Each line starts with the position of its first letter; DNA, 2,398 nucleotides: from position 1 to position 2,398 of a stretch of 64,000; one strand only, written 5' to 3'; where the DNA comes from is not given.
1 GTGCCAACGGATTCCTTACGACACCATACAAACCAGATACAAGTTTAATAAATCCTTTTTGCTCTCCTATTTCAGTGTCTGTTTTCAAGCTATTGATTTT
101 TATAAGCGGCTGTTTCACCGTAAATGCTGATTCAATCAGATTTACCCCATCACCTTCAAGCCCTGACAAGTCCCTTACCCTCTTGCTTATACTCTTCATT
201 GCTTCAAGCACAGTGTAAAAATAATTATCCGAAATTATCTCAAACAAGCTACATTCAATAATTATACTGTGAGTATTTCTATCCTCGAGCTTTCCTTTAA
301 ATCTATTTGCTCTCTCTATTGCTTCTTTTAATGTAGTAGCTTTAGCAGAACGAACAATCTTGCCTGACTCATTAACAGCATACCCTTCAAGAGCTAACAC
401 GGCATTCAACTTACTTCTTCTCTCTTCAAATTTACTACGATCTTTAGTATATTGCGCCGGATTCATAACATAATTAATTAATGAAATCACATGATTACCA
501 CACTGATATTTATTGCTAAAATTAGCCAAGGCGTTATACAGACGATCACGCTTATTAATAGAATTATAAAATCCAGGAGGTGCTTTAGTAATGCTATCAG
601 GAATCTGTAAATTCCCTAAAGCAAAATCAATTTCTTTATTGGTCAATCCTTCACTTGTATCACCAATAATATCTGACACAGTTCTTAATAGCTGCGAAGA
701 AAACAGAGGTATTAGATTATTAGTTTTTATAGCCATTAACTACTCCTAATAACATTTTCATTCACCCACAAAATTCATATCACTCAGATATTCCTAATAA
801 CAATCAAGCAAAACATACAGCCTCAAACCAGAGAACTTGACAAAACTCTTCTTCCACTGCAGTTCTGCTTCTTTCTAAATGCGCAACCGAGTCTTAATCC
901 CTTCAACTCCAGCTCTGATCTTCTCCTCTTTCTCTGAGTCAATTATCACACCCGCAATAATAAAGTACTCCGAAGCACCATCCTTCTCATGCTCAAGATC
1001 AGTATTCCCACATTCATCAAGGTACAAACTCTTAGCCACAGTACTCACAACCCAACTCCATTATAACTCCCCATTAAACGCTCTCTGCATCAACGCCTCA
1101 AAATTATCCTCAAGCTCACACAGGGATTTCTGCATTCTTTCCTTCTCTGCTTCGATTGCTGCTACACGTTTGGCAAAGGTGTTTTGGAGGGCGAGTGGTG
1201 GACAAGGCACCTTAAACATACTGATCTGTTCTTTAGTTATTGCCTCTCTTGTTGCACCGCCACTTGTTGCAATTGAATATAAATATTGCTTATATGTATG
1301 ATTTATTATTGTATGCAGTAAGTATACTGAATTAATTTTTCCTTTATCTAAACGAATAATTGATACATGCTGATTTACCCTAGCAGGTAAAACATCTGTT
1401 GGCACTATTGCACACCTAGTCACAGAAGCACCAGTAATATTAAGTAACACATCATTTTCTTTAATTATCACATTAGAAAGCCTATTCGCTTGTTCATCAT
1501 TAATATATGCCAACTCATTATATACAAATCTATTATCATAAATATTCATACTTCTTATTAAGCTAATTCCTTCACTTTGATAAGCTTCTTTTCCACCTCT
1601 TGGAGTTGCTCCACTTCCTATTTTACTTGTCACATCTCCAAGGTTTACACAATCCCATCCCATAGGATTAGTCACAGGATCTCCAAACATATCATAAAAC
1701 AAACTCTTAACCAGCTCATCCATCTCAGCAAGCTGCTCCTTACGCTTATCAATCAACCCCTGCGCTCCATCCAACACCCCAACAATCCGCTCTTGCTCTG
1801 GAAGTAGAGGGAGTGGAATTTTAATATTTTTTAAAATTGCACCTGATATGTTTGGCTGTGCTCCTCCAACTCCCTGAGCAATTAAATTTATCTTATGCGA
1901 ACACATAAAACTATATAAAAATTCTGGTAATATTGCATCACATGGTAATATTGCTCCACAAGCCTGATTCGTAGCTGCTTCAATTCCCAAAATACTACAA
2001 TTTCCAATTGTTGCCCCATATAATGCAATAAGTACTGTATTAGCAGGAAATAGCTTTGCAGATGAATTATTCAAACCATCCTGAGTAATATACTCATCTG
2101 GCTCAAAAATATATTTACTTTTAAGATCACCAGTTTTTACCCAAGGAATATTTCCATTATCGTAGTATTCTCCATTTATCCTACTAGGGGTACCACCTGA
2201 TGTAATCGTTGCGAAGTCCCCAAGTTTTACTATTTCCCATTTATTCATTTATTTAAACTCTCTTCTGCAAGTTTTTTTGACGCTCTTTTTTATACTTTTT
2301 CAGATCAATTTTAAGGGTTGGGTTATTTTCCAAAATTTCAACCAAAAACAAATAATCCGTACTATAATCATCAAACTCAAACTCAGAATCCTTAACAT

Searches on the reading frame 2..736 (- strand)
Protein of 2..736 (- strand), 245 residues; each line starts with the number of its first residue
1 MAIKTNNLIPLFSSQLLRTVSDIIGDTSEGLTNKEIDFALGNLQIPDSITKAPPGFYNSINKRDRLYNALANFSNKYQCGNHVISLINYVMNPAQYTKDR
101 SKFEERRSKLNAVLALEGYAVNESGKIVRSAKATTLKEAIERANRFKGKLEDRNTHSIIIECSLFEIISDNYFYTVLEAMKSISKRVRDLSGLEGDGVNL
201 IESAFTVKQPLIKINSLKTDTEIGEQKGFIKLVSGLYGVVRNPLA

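Call 49: search_protein_families(library=pfam, proteins=[window:2-736:-], max_evalue=0.01)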
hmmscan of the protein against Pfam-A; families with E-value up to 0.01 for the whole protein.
window:2-736:- (245 aa): 2 families
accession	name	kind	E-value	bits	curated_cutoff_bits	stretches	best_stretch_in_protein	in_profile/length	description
PF09509.15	Hypoth_Ymh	-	1.3e-23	83.5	25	1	153-245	1-93/119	Protein of unknown function (Hypoth_ymh)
PF21635.2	Mov-10_helical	-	0.007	17.5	24.8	0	76-120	3-47/67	Helicase MOV-10, helical domain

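Call 78: search_protein_families(library=padloc, proteins=[window:2-736:-], max_evalue=0.001)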
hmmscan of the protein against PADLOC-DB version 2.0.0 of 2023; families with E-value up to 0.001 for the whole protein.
window:2-736:- (245 aa): 3 families
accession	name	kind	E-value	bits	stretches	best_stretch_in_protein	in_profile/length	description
PDLC03987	PD-Lambda-3_B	-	1.1e-66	222.9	1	9-245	4-232/270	-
PDLC03988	PD-Lambda-3_B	-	6e-57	190.6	1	9-230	4-217/222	-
PDLC02412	Aga_HEPN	-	2e-09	34.9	1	86-243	182-344/382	Class II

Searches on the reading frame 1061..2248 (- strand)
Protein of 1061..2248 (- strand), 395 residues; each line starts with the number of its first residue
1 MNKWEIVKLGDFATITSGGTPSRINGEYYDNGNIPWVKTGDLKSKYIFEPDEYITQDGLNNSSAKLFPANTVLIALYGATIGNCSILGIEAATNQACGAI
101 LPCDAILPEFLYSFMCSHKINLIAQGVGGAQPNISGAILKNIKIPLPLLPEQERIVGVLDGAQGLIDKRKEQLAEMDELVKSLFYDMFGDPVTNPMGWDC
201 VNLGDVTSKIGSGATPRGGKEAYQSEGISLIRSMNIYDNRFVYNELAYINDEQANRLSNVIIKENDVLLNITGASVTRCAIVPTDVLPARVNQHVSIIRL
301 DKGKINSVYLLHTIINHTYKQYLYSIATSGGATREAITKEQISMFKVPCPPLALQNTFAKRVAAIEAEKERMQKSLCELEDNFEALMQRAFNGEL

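Call 3: search_protein_families(library=pfam, proteins=[window:1061-2248:-], max_evalue=1)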
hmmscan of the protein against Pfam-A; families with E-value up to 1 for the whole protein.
window:1061-2248:- (395 aa): 2 families
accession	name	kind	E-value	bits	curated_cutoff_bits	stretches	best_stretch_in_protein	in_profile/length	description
PF01420.25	Methylase_S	-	6.2e-42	144.1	22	2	2-164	2-154/168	Type I restriction modification DNA specificity domain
PF24216.1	DUF7435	-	0.22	12.2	27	1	185-207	28-50/60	Domain of unknown function (DUF7435)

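Call 4: search_protein_families(library=padloc, proteins=[window:1061-2248:-], max_evalue=1)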
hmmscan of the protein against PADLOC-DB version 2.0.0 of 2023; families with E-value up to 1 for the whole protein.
window:1061-2248:- (395 aa): 137 families (the best 25 are shown)
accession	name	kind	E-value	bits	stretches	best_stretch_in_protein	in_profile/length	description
PDLC03084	Specificity_I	-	7.4e-81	270.5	1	4-395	6-390/392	Type I specificity subunit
PDLC03119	Specificity_I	-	1.5e-79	265.7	3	4-206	3-206/393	Type I specificity subunit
PDLC03107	Specificity_I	-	5.9e-76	254.1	1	3-395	2-392/392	Type I specificity subunit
PDLC03066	Specificity_I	-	4.2e-72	241.3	2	195-388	12-207/441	Type I specificity subunit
PDLC03090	Specificity_I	-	4.4e-66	221.9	2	3-185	236-424/434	Type I specificity subunit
PDLC03108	Specificity_I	-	1.9e-60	203.4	1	3-395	36-435/452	Type I specificity subunit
PDLC03162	Specificity_I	-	7.5e-59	197.6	2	4-181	8-186/431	Type I specificity subunit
PDLC04137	mad5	-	9.3e-58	194.3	2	3-184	212-390/392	mads_5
PDLC03117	Specificity_I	-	9.3e-58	194.3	1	12-395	3-386/518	Type I specificity subunit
PDLC03099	Specificity_I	-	4.8e-56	188.6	3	3-143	200-341/405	Type I specificity subunit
PDLC03195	Specificity_I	-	1.8e-55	186.5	3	173-387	20-229/512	Type I specificity subunit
PDLC03089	Specificity_I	-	2.1e-54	183.3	2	198-366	5-169/446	Type I specificity subunit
PDLC03069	Specificity_I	-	6.4e-54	181.5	1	49-395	42-387/387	Type I specificity subunit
PDLC03062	Specificity_I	-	8.6e-52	174.5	2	108-395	106-375/375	Type I specificity subunit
PDLC03057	Specificity_I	-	1.3e-51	173.7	2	5-171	213-380/407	Type I specificity subunit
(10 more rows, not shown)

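Call 69: find_encoding_contigs(protein=window:1061-2248:-, flank=10000, max_places=2)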
Protein window:1061-2248:- (395 aa): no gene with exactly this product is on record in the collection.
